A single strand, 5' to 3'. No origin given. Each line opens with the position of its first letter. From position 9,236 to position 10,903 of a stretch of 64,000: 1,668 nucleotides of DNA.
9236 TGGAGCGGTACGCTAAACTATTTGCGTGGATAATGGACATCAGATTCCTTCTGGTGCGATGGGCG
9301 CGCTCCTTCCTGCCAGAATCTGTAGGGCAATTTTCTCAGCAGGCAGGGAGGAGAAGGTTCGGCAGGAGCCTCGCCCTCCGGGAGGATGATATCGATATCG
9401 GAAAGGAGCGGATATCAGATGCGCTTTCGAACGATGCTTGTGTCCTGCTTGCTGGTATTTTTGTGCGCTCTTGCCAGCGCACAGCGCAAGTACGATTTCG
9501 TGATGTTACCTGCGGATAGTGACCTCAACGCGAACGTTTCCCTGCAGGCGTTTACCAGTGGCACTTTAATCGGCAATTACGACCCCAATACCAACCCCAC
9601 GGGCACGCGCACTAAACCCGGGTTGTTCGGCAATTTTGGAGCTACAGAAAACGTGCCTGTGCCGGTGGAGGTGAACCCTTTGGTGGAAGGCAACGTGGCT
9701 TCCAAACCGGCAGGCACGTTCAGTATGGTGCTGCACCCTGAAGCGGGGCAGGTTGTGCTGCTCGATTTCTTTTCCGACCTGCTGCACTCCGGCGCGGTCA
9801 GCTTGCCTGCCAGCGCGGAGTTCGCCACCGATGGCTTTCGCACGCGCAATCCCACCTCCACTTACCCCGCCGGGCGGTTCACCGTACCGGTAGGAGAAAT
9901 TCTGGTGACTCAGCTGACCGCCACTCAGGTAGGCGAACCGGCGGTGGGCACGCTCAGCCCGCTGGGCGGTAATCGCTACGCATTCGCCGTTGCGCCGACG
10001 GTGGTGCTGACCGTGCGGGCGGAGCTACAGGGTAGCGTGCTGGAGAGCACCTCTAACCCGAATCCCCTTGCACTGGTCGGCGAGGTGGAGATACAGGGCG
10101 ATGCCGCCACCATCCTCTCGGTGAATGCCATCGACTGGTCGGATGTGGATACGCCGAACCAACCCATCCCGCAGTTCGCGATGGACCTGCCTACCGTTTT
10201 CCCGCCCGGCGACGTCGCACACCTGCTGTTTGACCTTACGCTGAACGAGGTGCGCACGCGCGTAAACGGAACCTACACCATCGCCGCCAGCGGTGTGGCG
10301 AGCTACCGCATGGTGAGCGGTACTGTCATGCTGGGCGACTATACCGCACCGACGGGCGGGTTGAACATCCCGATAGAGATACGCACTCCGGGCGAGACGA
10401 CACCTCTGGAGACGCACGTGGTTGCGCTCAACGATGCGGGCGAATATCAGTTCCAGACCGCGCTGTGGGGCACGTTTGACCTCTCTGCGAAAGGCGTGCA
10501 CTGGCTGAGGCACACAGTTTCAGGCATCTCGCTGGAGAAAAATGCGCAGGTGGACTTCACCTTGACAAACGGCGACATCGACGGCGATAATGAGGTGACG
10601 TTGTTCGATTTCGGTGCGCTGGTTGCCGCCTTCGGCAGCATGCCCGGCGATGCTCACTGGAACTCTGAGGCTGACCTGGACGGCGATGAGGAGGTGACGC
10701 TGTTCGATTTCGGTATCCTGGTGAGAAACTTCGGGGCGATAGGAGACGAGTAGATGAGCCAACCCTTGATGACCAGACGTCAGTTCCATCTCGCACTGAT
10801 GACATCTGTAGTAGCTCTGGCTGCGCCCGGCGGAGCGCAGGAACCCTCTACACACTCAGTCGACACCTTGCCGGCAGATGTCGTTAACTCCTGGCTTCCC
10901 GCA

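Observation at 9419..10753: Dockerin-like repeat pairs on two secreted proteins in a Gram-negative PEP-CTERM background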

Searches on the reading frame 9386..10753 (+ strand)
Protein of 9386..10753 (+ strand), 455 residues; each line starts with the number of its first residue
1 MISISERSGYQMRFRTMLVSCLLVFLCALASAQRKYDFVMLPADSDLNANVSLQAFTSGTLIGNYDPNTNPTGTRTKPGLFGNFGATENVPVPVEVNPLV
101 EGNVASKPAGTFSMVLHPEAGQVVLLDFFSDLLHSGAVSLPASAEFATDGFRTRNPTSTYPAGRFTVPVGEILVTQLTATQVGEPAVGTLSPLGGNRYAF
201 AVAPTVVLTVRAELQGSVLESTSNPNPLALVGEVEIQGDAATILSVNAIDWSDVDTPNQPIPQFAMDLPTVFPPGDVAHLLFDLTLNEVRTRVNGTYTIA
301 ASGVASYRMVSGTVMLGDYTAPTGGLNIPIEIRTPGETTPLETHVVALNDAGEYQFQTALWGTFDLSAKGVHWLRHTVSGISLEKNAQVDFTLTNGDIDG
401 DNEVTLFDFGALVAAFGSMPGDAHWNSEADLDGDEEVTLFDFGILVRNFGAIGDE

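Call 3: search_protein_families(library=pfam, proteins=[window:9386-10753:+], max_evalue=0.1)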
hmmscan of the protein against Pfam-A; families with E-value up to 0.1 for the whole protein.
window:9386-10753:+ (455 aa): 1 family
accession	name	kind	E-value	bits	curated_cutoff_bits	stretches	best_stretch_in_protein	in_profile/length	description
PF00404.24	Dockerin_1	-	0.00021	21.9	22.9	1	396-448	2-55/57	Dockerin type I domain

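Call 4: search_protein_families(library=ncbifam, proteins=[window:9386-10753:+], max_evalue=0.1)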
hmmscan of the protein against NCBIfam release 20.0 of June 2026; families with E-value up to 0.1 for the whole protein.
window:9386-10753:+ (455 aa): 1 family
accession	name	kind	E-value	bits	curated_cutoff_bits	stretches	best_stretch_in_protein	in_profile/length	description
NF033680.1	exonuc_ExeM-GG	exception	0.031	12.3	1300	1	309-438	21-149/884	extracellular exonuclease ExeM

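Call 8: find_encoding_contigs(protein=window:9386-10750:+, flank=10000, max_places=6)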
Protein window:9386-10750:+ (455 aa): no gene with exactly this product is on record in the collection.

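Call 9: find_encoding_contigs(protein=window:9419-10750:+, flank=10000, max_places=6)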
Protein window:9419-10750:+ (444 aa): no gene with exactly this product is on record in the collection.

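Call 10: find_homologous_proteins(query=window:9419-10750:+)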
Query window:9419-10750:+ (444 aa): 671 proteins with E <= 0.001 among 8000 candidates; the best 120 are listed.
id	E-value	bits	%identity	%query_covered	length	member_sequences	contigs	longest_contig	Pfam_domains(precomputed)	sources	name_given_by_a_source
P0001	7.9e-277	936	94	100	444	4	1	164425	-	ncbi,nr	ncbi:MAG: hypothetical protein KatS3mg022_3544 [Armatimonadota bacterium]|nr:MAG: hypothetical prote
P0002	5.4e-261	884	89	100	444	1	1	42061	-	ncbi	ncbi:MAG: hypothetical protein ACP5RN_07905 [Armatimonadota bacterium]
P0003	7.0e-259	877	88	100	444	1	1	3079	-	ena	-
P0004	1.1e-258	877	89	96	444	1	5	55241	-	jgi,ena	-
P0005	1.7e-258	876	89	96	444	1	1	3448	-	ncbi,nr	ncbi:hypothetical protein HRbin16_03272 [bacterium HR16]|nr:hypothetical protein HRbin16_03272 [bact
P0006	7.8e-258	874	89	99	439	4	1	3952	-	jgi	-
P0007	2.5e-257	872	88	100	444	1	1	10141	-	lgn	-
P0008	3.2e-254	862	86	100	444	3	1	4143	-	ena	-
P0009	1.3e-253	860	86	100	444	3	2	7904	-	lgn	-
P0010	1.5e-250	850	85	100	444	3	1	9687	-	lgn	-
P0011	2.9e-249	845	85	100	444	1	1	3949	-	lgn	-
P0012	2.6e-248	842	84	100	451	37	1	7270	-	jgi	-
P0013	7.4e-242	821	82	100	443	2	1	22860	-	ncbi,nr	ncbi:MAG: hypothetical protein RMM08_02930 [Armatimonadota bacterium]|nr:hypothetical protein [Armat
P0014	1.3e-238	810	83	96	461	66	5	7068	PF00404.25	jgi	jgi:hypothetical protein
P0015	2.8e-223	760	78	97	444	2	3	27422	-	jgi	jgi:hypothetical protein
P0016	5.2e-221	752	77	100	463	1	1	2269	PF00404.25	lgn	-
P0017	2.1e-218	744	75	100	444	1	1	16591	PF00404.25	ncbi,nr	ncbi:MAG: hypothetical protein NZ741_03760 [Armatimonadetes bacterium]|nr:hypothetical protein [Arma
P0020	7.4e-211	719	75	97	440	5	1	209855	PF00404.25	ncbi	ncbi:MAG: hypothetical protein C4295_00585 [Candidatus Fervidibacterota bacterium]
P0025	2.4e-199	681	69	100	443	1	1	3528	PF00404.25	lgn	-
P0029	8.3e-131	455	82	56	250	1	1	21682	PF00404.25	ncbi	-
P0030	2.1e-74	269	39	98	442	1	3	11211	PF00404.25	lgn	-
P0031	1.2e-66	244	47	61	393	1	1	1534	PF00404.25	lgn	-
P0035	6.4e-65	238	45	62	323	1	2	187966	-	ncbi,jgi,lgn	-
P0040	3.3e-63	232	36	98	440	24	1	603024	PF00404.25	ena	-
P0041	5.4e-63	232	44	60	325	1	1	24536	-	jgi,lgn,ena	-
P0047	4.2e-62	229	43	66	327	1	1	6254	PF07589.17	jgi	jgi:PEP-CTERM motif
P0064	4.9e-60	222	44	65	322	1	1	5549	-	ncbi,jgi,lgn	ncbi:MAG TPA: PEP-CTERM sorting domain-containing protein [Phycisphaerae bacterium]|jgi:hypothetical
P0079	5.2e-58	215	41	66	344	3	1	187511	-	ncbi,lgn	-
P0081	7.2e-58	215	63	37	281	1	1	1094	PF00404.25,PF16640.12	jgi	-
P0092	2.3e-56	210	42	67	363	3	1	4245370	-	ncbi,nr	ncbi:MAG: hypothetical protein IPM13_11665 [Phycisphaerales bacterium]|nr:hypothetical protein [Phyc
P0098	6.9e-56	208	39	65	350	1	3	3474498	-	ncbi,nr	ncbi:MAG: hypothetical protein KJZ54_09380 [Phycisphaerales bacterium]|nr:hypothetical protein [Phyc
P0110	6.0e-55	205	61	36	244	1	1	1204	PF00404.25,PF16640.12,PF01835.26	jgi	-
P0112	7.9e-55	205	43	64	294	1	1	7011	-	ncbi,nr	ncbi:MAG: PEP-CTERM sorting domain-containing protein, partial [Planctomycetes bacterium]|nr:PEP-CTE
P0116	9.3e-55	205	42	63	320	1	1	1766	-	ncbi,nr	ncbi:MAG: PEP-CTERM sorting domain-containing protein [Fimbriimonadales bacterium]|nr:PEP-CTERM sort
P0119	1.9e-54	204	67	33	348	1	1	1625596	-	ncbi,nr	ncbi:MAG: hypothetical protein KatS3mg022_0990 [Armatimonadota bacterium]|nr:MAG: hypothetical prote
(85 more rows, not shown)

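Call 28: find_encoding_contigs(protein=P0001, flank=10000, max_places=3)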
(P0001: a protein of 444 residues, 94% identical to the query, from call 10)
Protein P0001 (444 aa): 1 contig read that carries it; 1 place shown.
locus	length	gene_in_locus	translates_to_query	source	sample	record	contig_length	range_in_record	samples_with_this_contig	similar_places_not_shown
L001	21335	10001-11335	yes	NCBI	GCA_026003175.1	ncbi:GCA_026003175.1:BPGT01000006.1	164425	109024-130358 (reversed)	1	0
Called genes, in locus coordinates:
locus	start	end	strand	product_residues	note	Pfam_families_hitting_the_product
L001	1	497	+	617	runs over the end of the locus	PF22680:Glyco_hydro_123_N_2, PF13320:GH123_cat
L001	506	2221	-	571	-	PF05157:MshEN, PF00437:T2SSE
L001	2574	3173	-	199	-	PF21176:RecR_HhH, PF02132:RecR_ZnF (weak), PF13662:Toprim_4, PF01751:Toprim, PF21175:RecR_C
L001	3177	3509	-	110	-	PF02575:YbaB_DNA_bd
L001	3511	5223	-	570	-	PF13177:DNA_pol3_delta2, PF13191:AAA_16 (weak), PF13604:AAA_30 (weak), PF00004:AAA, PF07728:AAA_5 (weak), PF13401:AAA_22, PF22608:DNAX_ATPase_lid, PF12169:DNA_pol3_gamma3, +2 more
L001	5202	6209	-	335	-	PF01738:DLH (faint), PF00561:Abhydrolase_1 (faint), PF12697:Abhydrolase_6, PF12146:Hydrolase_4, PF00326:Peptidase_S9 (faint)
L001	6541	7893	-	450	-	-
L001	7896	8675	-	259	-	PF12679:ABC2_membrane_2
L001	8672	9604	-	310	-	PF00005:ABC_tran, PF13304:AAA_21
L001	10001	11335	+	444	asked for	-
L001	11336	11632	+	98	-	-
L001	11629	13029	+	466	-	PF01425:Amidase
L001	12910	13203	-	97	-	-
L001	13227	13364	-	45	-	-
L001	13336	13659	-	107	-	PF01909:NTP_transf_2, PF18765:Polbeta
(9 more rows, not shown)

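Call 31: find_encoding_contigs(protein=P0119, flank=10000, max_places=2)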
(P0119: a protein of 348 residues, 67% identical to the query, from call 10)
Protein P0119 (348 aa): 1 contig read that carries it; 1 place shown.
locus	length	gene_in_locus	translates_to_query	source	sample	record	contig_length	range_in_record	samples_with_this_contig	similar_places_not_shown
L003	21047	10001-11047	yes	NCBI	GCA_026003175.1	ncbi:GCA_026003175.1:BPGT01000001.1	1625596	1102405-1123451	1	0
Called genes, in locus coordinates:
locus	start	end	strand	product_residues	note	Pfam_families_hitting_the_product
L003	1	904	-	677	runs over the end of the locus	-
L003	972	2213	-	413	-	PF07690:MFS_1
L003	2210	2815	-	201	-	-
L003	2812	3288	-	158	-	PF00578:AhpC-TSA, PF08534:Redoxin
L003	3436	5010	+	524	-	PF00404:Dockerin_1 (weak)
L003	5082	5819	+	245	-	PF07813:LTXXQ (faint), PF16231:DUF4890 (faint)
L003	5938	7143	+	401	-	-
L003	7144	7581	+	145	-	-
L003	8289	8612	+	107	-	-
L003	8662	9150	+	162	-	PF02985:HEAT (faint), PF13646:HEAT_2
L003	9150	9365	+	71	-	PF07963:N_methyl (weak)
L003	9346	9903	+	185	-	-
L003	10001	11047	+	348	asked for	-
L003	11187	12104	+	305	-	-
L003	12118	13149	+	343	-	PF01408:GFO_IDH_MocA, PF02894:GFO_IDH_MocA_C, PF22725:GFO_IDH_MocA_C3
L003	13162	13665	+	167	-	PF01909:NTP_transf_2, PF18765:Polbeta (weak)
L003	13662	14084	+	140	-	PF05168:HEPN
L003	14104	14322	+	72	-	PF02585:PIG-L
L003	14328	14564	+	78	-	PF04255:DUF433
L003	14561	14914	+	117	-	PF18480:DUF5615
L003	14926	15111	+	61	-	-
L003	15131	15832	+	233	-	PF02585:PIG-L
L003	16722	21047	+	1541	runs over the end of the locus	PF04389:Peptidase_M28, PF12704:MacB_PCD, PF02687:FtsX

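Call 32: predict_structure(alignment_id=A1)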
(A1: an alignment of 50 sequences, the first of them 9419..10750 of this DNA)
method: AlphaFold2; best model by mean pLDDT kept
length: 444 residues; sequences in the alignment: 50
mean_pLDDT: 88.4   pTM: 0.77
mean pLDDT of the five models: 88.4, 88.3, 88.2, 88.0, 88.1
residues with pLDDT >= 90: 261; 70-90: 151; 50-70: 13; < 50: 19
segments of 3 or more residues with pLDDT < 50: 1-19
pLDDT, mean of each block of 10 residues (from residue 1): 46 43 93 95 89 83 77 66 89 95 93 97 92 88 82 86 92 95 95 92 74 90 95 92 85 84 86 88 94 97 93 94 91 96 96 94 96 96 94 95 95 94 94 95 85
secondary structure, 60 per line:
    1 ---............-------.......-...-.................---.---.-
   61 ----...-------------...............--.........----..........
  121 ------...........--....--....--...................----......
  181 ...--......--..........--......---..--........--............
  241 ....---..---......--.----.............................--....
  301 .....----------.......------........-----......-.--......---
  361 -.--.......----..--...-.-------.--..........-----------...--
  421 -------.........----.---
elements in order: H4-15 E23-29 E35-51 E65-67 E81-95 E98-106 E111-120 E127-137 E140-143 E146-149 E152-170 E175-183 E186-191 E194-203 E206-211 E219-226 E229-244 E253-258 E266-294 E297-305 E316-322 E329-336 E342-347 E352-357 E365-371 E380-382 H395-404 H428-436

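Call 35: fold_search(model_id=the predicted structure, library=pdb)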
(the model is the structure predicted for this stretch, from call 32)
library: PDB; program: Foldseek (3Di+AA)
matches with E <= 10: 728; with E <= 0.001: 18
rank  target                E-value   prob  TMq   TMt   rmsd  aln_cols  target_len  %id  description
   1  3kcp_A                1.9e-08  1.00  0.28  0.40  15.7       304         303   15  Crystal structure of interacting Clostridium thermocellum multimodular components (released 2010-02-09)
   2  4u3s_B                6.2e-08  1.00  0.28  0.72   3.6       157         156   20  Crystal structure of Coh3ScaB-XDoc_M1ScaA complex: A N-terminal interface mutant of type II Cohesin-X-Dockerin complex (released 2015-07-29)
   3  4fl4_I                7.9e-08  1.00  0.28  0.40  17.5       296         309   14  Scaffoldin conformation and dynamics revealed by a ternary complex from the Clostridium thermocellum cellulosome (released 2012-06-27)
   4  4fl4_C                1.1e-07  1.00  0.29  0.40  17.5       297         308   14  Scaffoldin conformation and dynamics revealed by a ternary complex from the Clostridium thermocellum cellulosome (released 2012-06-27)
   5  4fl4_L                1.1e-07  1.00  0.29  0.41  18.9       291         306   12  Scaffoldin conformation and dynamics revealed by a ternary complex from the Clostridium thermocellum cellulosome (released 2012-06-27)
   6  4wi0_B                1.8e-07  1.00  0.28  0.72   3.6       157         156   20  Crystal structure of Coh3ScaB-XDoc_M2ScaA complex: A C-terminal interface mutant of type II Cohesin-X-Dockerin complex (released 2015-10-07)
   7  2b59_B                3.4e-07  1.00  0.28  0.72   3.3       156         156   18  The type II cohesin dockerin complex (released 2005-10-11)
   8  5g5d_B                8.6e-07  1.00  0.29  0.75   3.0       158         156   18  Crystal Structure of the CohScaC2-XDocCipA type II complex from Clostridium thermocellum (released 2017-04-05)
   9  5k39_B                1.5e-06  1.00  0.29  0.77   2.7       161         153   20  THE TYPE II COHESIN DOCKERIN COMPLEX FROM CLOSTRIDIUM THERMOCELLUM (released 2017-03-29)
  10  5m0y_B                9.3e-06  1.00  0.27  0.69   3.6       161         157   21  Crystal Structure of the CohScaA-XDocCipB type II complex from Clostridium thermocellum at 1.5Angstrom resolution (released 2017-09-06)
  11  2x4m_A                6.5e-05  0.99  0.19  0.26  22.4       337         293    8  Yersinia Pestis Plasminogen Activator Pla (released 2010-07-28)
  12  2x4m_C                1.8e-04  0.97  0.19  0.26  22.4       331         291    8  Yersinia Pestis Plasminogen Activator Pla (released 2010-07-28)
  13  9a34_MODEL_1_A        1.8e-04  0.97  0.18  0.23  22.5       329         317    9  Model of E. coli OmpT by in-cell photo-crosslinking MS and deep learning (released 2023-02-24)
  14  2x56                  5.0e-04  0.93  0.18  0.26  22.6       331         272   10  Yersinia Pestis Plasminogen Activator Pla (Native) (released 2010-07-28)
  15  2x55                  7.8e-04  0.91  0.17  0.26  22.6       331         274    9  Yersinia Pestis Plasminogen Activator Pla (Native) (released 2010-07-28)
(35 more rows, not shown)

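Call 49: search_protein_families(library=pfam, proteins=[L003:9890-11047:+], max_evalue=0.001)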
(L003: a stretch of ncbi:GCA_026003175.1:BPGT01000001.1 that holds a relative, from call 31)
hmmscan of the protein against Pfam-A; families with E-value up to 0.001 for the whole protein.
L003:9890-11047:+ (385 aa): 2 families
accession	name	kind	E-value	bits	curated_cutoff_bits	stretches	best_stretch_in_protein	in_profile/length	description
PF13620.12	CarboxypepD_reg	-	2e-05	25.3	32.3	1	252-319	11-75/82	Carboxypeptidase regulatory-like domain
PF00404.24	Dockerin_1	-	0.00049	20.7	22.9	1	326-378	2-55/57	Dockerin type I domain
